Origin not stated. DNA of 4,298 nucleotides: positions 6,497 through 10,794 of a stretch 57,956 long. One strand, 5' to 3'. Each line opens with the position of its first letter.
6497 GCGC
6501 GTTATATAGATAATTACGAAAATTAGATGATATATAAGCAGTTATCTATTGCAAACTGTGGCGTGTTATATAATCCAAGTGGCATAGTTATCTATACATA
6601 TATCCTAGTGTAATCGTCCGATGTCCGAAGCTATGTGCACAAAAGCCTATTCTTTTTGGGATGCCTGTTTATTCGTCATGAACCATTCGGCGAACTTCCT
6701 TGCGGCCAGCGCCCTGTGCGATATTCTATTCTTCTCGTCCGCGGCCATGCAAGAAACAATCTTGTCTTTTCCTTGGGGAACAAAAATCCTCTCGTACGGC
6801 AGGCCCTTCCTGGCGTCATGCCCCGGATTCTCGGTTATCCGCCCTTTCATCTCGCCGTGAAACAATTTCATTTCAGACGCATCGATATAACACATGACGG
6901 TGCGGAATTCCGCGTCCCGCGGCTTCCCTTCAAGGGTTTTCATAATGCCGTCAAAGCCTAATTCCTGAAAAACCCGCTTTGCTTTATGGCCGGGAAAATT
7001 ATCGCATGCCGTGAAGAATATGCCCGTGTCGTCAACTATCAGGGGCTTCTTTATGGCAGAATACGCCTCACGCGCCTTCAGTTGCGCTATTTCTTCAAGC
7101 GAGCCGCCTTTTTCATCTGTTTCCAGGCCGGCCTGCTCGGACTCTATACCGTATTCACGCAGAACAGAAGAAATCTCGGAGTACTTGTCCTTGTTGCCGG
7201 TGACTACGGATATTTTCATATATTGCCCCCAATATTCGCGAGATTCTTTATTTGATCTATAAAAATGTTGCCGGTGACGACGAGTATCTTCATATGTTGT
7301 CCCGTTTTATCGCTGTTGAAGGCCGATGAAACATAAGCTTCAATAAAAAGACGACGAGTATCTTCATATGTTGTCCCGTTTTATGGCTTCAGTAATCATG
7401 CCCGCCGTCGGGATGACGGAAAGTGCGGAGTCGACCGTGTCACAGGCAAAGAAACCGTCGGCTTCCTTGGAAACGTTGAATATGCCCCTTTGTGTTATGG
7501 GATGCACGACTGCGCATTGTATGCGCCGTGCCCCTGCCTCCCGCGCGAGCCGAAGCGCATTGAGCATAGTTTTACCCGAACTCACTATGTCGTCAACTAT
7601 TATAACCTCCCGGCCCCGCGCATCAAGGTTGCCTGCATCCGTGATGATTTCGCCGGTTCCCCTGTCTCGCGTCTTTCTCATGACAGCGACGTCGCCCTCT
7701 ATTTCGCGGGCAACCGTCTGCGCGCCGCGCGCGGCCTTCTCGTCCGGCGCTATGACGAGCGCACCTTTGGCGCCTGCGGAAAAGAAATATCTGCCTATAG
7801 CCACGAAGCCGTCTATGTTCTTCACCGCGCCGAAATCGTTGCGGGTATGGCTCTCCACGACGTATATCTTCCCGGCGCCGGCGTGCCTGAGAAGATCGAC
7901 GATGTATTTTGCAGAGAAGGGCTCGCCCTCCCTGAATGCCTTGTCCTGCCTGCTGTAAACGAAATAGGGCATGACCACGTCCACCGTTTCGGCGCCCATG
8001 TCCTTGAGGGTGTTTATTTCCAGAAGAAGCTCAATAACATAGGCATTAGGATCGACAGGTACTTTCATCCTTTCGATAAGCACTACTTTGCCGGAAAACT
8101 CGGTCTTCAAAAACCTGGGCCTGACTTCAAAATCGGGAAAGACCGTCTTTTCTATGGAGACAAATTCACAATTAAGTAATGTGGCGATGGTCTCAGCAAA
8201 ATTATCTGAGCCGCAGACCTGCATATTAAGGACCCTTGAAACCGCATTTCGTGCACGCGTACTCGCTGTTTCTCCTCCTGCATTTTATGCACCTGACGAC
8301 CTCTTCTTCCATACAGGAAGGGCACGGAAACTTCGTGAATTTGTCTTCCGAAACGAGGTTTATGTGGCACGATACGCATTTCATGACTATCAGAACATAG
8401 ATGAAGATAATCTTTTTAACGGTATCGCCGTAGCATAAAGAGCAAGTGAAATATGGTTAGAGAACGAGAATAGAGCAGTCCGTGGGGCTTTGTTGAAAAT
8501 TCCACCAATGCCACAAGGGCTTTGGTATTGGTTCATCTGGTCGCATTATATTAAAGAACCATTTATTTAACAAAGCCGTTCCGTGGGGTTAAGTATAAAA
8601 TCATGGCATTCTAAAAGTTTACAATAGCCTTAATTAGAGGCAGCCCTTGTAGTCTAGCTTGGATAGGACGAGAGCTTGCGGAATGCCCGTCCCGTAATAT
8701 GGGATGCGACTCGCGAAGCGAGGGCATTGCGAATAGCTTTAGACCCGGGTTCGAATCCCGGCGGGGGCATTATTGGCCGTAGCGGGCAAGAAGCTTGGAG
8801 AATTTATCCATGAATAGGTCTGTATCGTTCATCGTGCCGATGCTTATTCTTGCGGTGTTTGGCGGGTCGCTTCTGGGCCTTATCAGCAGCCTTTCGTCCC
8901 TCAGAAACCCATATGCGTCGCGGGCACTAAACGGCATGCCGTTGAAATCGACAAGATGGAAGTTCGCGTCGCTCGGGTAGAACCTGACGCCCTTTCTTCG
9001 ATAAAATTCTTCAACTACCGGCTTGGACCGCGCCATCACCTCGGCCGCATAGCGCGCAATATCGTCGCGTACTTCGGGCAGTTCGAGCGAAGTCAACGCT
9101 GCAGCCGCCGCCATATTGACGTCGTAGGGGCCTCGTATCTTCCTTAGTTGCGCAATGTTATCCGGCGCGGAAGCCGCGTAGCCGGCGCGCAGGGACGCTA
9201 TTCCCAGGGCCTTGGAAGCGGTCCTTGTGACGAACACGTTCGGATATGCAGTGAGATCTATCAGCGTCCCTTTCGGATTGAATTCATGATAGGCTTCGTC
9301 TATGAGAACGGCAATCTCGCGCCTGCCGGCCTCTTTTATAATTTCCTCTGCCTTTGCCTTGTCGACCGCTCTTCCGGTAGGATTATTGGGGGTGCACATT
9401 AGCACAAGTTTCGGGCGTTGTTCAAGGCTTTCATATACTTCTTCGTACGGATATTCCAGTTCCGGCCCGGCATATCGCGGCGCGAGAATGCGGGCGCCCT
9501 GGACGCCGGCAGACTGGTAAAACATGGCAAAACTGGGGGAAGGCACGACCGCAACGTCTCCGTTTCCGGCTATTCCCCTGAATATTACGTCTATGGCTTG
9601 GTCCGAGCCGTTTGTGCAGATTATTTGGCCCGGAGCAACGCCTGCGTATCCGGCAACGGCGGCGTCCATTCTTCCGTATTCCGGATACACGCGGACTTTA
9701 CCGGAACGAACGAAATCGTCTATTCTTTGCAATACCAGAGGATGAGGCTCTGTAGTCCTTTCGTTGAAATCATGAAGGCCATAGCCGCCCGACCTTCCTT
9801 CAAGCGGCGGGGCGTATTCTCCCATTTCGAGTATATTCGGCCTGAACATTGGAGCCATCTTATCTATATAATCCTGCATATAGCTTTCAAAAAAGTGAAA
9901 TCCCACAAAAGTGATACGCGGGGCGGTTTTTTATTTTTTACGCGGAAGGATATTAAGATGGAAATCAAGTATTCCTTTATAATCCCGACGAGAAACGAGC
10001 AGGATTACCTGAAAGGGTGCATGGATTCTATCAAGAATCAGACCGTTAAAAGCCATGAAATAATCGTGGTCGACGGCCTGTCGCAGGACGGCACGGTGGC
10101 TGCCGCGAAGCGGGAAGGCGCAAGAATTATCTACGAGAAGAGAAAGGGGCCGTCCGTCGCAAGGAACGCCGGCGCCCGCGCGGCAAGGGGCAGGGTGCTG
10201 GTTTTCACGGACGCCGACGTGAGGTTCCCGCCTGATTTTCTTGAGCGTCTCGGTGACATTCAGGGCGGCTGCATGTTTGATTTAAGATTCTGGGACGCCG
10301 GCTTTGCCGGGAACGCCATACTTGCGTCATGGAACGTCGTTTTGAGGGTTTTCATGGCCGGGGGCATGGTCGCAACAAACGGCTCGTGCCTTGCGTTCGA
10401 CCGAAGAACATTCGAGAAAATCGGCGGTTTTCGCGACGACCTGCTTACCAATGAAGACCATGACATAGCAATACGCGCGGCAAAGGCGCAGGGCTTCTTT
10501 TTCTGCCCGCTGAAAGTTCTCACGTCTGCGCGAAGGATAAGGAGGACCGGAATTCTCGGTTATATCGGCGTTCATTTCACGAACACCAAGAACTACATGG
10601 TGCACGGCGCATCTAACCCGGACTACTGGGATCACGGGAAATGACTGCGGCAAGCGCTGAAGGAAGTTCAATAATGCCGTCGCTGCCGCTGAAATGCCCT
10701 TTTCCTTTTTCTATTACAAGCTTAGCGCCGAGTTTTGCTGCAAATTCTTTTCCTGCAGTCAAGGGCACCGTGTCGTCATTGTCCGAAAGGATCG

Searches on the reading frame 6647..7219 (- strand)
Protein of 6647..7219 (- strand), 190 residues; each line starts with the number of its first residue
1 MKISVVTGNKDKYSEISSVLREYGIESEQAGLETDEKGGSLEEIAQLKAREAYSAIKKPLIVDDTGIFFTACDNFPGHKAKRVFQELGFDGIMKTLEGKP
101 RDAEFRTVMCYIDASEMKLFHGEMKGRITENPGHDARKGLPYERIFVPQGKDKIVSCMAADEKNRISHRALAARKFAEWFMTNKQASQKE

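Call 55: search_protein_families(library=pfam, max_evalue=0.01, proteins=[window:6647-7219:-])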
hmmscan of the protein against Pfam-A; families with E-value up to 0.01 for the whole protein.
window:6647-7219:- (190 aa): 1 family
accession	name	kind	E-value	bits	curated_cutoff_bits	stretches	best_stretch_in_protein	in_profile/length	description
PF01725.21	Ham1p_like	-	4.3e-40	138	22.5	1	4-179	2-186/186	Ham1 family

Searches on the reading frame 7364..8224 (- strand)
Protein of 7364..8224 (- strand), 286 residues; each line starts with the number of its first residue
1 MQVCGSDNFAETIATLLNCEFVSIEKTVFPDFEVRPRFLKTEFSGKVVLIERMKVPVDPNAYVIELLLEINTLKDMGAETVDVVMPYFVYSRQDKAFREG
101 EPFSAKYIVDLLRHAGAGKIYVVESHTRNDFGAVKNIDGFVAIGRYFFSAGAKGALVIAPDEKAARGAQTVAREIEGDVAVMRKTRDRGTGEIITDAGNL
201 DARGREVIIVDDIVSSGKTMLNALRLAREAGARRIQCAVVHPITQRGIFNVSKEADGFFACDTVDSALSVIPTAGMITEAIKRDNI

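Call 55: search_protein_families(library=pfam, max_evalue=0.01, proteins=[window:7364-8224:-])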
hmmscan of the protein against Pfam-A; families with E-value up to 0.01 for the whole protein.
window:7364-8224:- (286 aa): 4 families
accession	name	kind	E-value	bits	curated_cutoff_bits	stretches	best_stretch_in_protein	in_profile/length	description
PF13793.12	Pribosyltran_N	-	6.2e-22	78.1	25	1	6-116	9-117/117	N-terminal domain of ribose phosphate pyrophosphokinase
PF00156.33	Pribosyltran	-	5.8e-15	55.4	26.3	1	147-241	23-124/158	Phosphoribosyl transferase domain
PF14572.12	Pribosyl_synth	-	3.9e-05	24.1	27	1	201-242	80-121/184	Phosphoribosyl synthetase-associated domain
PF15609.12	PRTase_2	-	0.0033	17.4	28.8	0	202-233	117-148/188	Phosphoribosyl transferase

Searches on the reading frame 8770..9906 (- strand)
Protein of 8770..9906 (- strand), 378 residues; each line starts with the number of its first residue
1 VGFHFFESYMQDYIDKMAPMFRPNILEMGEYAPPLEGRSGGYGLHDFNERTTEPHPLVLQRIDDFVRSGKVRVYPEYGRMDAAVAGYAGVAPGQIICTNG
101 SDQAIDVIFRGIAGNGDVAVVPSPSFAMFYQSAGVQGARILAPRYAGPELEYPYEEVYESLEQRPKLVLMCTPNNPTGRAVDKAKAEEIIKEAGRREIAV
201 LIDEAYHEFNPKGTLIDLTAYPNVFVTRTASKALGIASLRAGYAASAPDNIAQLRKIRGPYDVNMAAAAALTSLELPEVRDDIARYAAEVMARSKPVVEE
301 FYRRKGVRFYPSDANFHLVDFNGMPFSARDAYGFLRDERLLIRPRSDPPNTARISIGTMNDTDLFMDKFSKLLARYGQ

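Call 8: search_protein_families(library=pfam, max_evalue=0.001, proteins=[window:8770-9906:-])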
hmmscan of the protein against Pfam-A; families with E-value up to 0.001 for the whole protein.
window:8770-9906:- (378 aa): 1 family
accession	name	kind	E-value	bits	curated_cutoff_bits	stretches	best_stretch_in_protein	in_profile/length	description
PF00155.27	Aminotran_1_2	-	2.7e-37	129.2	19.7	1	54-363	18-355/361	Aminotransferase class I and II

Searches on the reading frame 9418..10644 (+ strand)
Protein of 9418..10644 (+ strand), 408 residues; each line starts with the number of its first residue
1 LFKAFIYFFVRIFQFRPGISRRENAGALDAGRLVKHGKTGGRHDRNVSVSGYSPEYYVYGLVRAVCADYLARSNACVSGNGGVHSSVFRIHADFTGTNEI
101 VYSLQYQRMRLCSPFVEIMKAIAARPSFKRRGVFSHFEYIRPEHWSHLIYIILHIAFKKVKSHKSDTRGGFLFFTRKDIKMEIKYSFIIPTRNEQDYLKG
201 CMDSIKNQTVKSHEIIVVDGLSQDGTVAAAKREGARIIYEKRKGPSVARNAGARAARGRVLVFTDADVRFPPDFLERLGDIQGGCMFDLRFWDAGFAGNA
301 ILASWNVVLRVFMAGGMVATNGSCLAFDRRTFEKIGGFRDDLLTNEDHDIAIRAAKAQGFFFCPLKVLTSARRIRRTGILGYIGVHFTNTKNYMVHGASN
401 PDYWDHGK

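Call 55: search_protein_families(library=pfam, max_evalue=0.01, proteins=[window:9418-10644:+])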
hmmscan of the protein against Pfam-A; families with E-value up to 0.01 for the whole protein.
window:9418-10644:+ (408 aa): 6 families
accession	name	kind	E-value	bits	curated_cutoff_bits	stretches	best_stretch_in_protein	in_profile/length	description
PF00535.33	Glycos_transf_2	-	2.1e-26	93.3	23.3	1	186-278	1-99/168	Glycosyl transferase family 2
PF10111.15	Glyco_tranf_2_2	-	5.7e-10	39.6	27.3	1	186-280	1-104/276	Glycosyltransferase like family 2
PF13641.12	Glyco_tranf_2_3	-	1.5e-08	35.4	27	1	185-277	3-106/230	Glycosyltransferase like family 2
PF13506.12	Glyco_transf_21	-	3.1e-06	27.2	21.7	1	251-339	24-121/174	Glycosyl transferase family 21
PF13632.12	Glyco_trans_2_3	-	4.7e-05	23.7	27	1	263-357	4-109/198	Glycosyl transferase family group 2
PF02709.20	Glyco_transf_7C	-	0.0029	17.7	23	0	322-363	21-64/78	N-terminal domain of galactosyltransferase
